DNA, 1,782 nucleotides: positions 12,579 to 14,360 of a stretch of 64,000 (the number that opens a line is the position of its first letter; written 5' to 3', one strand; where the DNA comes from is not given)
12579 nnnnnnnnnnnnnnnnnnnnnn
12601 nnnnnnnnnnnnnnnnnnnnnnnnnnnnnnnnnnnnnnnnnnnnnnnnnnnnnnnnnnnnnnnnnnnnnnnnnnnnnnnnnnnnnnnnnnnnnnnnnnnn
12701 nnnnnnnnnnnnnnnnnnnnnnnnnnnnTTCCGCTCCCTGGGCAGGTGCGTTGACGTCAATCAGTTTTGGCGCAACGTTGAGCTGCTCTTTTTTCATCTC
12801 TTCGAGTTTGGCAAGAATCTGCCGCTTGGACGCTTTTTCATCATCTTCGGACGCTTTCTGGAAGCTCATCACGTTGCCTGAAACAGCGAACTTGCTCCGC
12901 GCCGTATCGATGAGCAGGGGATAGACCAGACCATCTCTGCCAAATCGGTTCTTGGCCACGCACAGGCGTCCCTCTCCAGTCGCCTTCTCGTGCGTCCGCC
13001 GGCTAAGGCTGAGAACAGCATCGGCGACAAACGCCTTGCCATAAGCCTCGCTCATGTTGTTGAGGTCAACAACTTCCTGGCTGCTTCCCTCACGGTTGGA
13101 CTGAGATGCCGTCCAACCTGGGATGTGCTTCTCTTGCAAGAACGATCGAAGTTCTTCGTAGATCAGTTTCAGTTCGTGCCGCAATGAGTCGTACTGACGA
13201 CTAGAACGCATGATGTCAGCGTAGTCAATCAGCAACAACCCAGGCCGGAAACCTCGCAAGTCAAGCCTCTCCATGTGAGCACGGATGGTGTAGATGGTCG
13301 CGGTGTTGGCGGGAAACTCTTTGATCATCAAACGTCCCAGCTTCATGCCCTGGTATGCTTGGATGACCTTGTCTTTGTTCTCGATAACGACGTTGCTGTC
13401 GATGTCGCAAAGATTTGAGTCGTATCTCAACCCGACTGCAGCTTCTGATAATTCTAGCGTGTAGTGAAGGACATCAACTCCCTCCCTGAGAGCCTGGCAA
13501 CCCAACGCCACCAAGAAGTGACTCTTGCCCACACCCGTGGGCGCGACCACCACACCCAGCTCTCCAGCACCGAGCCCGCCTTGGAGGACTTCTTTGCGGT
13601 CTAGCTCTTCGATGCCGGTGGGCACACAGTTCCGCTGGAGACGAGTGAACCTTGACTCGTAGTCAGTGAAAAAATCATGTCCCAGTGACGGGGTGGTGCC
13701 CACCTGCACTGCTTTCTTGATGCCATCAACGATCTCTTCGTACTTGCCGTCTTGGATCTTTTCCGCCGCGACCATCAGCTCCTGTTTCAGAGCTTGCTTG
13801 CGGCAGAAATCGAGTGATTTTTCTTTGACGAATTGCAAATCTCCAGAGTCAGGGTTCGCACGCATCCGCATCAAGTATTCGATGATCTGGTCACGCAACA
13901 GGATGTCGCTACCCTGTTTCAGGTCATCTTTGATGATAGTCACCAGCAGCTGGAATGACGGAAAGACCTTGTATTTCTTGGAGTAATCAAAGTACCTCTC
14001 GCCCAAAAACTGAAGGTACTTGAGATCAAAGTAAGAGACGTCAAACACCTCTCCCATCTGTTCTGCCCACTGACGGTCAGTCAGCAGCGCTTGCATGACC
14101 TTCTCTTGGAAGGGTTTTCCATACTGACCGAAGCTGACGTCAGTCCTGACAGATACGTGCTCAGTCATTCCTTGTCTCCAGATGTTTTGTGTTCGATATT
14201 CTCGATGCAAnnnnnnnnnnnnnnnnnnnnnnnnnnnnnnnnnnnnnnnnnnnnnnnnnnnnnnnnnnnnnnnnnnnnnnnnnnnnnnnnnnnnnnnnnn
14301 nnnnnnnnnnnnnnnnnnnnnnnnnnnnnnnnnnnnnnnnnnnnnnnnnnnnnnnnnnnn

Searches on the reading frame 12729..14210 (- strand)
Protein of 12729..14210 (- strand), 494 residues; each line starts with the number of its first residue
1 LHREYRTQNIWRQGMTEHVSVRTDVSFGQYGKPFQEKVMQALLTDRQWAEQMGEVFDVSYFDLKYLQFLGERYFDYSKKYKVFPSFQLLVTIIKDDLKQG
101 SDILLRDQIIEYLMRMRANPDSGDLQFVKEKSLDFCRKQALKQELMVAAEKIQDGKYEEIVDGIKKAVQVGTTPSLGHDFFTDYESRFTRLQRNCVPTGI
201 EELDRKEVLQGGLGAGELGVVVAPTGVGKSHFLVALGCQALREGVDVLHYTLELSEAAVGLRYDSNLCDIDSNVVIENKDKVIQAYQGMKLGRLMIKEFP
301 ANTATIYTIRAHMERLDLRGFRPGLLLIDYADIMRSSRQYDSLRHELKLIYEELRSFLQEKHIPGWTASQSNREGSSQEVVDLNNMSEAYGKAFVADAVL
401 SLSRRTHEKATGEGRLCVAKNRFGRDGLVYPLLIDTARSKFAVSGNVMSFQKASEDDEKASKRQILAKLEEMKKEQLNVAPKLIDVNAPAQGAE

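Call 12: search_protein_families(library=pfam, proteins=[window:12729-14210:-], max_evalue=0.01)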
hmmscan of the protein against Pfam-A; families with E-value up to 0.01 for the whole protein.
window:12729-14210:- (494 aa): 4 families
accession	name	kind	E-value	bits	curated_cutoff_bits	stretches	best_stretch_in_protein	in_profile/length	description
PF03796.21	DnaB_C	-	2.1e-16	60.5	27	1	196-429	2-242/255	DnaB-like helicase C terminal domain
PF01695.23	IstB_IS21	-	8.1e-05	22.7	24.1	1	220-252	96-128/238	IstB-like ATP binding protein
PF13481.12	AAA_25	-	0.00031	20.9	27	1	205-253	22-81/195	AAA domain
PF06745.19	ATPase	-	0.009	15.8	26.6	0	196-290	1-93/231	KaiC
